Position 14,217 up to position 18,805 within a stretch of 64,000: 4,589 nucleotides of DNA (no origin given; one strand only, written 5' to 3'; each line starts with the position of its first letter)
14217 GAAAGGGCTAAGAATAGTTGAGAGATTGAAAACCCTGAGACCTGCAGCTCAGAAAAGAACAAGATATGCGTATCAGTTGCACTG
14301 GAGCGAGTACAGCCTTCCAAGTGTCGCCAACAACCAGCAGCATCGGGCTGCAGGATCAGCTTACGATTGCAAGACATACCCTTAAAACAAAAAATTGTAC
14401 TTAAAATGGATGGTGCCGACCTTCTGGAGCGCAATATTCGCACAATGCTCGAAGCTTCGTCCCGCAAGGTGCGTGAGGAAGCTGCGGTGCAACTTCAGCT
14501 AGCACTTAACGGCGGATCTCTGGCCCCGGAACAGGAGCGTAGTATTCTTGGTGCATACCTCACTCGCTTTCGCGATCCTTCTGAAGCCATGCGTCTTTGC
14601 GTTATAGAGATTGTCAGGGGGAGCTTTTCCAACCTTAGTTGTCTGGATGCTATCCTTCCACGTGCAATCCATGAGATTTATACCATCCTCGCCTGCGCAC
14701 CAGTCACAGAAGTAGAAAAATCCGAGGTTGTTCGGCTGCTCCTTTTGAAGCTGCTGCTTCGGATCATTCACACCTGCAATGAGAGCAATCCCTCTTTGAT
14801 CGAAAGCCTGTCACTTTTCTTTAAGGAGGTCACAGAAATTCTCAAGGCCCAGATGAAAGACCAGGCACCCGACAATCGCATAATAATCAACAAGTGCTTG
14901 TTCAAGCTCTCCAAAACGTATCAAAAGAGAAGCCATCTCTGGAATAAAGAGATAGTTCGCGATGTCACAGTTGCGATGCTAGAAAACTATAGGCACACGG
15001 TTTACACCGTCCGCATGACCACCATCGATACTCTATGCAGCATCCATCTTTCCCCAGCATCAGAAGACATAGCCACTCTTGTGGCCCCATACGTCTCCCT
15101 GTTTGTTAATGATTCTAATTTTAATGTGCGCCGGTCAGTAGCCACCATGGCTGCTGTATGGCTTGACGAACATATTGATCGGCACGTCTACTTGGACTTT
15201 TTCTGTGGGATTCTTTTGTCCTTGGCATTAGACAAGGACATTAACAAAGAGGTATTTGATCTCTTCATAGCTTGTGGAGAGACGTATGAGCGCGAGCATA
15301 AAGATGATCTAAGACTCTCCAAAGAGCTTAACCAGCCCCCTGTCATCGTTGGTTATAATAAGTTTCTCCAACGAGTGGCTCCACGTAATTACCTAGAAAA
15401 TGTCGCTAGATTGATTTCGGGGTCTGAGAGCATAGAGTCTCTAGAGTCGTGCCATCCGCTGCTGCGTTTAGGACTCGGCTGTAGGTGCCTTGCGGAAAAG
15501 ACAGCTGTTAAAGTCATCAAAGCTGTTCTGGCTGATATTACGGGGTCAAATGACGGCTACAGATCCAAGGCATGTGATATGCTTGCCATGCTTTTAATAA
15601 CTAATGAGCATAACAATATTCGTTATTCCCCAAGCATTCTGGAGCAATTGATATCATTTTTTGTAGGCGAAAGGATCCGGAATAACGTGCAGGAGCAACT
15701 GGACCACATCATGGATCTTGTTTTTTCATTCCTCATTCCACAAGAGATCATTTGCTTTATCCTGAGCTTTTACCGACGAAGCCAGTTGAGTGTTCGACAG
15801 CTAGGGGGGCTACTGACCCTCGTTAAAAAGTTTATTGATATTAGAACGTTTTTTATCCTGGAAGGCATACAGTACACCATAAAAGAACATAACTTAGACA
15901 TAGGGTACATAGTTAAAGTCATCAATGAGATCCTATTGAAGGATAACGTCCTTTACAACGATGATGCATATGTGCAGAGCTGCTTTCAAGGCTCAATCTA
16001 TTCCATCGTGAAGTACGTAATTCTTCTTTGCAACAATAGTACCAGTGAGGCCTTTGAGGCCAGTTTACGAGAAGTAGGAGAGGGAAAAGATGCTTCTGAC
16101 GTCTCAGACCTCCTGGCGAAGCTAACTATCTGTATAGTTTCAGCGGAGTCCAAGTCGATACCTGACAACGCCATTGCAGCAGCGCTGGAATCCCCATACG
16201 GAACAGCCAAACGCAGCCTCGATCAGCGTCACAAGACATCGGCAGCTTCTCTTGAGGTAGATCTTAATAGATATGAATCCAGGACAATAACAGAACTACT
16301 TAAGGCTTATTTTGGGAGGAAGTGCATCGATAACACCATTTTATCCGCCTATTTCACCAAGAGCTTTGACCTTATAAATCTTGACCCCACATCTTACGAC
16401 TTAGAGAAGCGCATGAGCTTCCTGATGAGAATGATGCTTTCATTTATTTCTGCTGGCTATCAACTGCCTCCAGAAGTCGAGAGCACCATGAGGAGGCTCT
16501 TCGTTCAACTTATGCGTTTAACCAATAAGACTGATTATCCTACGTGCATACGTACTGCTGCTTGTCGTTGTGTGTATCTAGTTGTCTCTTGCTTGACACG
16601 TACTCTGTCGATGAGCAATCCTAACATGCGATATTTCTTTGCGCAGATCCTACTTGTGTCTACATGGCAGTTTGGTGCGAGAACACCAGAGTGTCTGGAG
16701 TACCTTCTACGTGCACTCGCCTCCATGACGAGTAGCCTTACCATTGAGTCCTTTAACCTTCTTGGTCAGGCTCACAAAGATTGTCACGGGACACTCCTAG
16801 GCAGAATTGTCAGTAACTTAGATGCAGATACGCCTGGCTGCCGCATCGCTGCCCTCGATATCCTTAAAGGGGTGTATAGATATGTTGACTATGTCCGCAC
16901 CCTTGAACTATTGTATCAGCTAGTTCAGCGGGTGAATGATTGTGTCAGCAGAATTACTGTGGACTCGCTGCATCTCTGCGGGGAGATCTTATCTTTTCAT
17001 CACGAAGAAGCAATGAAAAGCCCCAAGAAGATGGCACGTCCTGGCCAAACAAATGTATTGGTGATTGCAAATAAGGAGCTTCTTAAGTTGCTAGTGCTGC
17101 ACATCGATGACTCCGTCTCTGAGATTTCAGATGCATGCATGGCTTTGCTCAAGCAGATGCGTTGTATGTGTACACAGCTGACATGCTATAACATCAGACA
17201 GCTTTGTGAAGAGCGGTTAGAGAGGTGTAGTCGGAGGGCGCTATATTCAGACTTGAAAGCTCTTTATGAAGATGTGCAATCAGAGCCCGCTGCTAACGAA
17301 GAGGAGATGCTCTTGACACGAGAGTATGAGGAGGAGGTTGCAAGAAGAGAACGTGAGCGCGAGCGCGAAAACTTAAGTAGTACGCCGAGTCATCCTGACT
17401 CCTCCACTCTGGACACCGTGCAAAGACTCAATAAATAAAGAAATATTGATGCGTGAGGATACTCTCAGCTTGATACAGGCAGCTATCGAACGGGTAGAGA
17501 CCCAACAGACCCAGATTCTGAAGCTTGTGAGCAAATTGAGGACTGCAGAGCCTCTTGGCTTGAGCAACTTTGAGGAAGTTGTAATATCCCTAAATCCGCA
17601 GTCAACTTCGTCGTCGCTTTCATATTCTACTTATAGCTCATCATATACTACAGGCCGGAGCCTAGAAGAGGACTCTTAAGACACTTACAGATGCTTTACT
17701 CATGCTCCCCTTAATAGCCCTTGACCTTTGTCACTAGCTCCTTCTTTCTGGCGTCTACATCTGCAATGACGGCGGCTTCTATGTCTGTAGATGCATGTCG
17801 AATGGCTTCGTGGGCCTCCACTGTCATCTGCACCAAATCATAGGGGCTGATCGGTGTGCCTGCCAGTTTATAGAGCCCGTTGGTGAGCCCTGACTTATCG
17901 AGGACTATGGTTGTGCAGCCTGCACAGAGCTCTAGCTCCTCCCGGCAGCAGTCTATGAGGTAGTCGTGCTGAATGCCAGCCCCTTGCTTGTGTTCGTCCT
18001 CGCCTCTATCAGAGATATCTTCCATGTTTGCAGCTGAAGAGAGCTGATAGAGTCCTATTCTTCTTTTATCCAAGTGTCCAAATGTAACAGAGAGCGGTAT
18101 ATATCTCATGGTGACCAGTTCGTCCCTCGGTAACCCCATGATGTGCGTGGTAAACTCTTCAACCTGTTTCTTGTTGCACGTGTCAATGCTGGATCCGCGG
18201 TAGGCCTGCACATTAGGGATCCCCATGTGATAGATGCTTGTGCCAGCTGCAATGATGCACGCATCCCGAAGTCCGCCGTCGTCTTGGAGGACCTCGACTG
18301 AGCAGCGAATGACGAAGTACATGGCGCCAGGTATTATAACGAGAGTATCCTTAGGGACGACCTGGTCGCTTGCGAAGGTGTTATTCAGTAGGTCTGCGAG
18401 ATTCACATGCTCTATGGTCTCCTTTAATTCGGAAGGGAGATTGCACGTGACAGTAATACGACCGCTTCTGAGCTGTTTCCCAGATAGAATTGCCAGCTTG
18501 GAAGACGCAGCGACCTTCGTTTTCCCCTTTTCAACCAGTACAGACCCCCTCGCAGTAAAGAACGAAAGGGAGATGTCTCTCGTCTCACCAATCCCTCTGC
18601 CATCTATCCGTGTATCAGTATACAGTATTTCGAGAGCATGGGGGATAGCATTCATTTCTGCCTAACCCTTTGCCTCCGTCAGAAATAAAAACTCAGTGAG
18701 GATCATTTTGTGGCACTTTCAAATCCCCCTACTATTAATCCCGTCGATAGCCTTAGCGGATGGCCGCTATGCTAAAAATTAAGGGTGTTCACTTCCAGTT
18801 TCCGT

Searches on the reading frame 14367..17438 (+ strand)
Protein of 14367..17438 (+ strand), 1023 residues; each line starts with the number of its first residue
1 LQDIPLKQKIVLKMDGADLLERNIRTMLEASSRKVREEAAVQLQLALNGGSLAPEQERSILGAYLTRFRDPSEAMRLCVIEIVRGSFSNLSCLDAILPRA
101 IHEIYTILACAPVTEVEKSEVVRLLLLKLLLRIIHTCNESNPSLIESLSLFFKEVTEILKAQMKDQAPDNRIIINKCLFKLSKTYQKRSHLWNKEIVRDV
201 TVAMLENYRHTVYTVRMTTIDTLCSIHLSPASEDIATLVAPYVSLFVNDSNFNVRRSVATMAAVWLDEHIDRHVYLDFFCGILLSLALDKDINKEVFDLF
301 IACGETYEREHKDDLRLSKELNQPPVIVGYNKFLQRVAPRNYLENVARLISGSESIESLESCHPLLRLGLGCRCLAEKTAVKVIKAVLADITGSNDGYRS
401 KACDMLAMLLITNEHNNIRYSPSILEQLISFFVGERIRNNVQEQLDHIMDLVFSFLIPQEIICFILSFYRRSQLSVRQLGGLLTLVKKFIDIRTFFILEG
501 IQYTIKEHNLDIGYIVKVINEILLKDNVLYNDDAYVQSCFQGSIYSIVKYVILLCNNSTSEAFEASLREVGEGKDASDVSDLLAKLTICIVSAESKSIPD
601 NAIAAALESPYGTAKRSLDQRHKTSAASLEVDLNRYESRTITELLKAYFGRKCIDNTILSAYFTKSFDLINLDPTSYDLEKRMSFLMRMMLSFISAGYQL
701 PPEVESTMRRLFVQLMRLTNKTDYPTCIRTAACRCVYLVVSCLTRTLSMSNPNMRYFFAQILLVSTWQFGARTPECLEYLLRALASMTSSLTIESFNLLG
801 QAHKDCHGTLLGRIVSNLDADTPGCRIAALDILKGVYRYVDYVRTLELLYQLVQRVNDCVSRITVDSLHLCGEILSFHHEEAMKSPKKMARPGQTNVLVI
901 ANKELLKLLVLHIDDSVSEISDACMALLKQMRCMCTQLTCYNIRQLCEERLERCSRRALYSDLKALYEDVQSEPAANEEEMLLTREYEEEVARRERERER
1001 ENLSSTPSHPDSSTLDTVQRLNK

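Call 73: search_protein_families(library=pfam, proteins=[window:14367-17438:+], max_evalue=0.0001)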
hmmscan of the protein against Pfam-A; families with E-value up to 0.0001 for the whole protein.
window:14367-17438:+ (1023 aa): 2 families
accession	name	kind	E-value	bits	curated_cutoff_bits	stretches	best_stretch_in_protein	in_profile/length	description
PF25757.1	TPR_DNAAF5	-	3.5e-24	85.9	27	1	43-316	25-286/288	Dynein axonemal assembly factor 5-like, TPR repeats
PF24573.1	HEAT_DAAF5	-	8.4e-08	32.6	31.9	1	367-557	9-174/194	Dynein axonemal assembly factor 5, HEAT-repeat domain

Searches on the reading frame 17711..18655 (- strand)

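Call 73: search_protein_families(library=pfam, proteins=[window:17711-18655:-], max_evalue=0.0001)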
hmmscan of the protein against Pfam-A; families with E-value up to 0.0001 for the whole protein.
window:17711-18655:- (314 aa): 1 family
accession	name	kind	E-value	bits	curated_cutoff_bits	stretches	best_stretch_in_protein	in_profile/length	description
PF01138.27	RNase_PH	-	2e-11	44.8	25.5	1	25-147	2-130/130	3' exoribonuclease family, domain 1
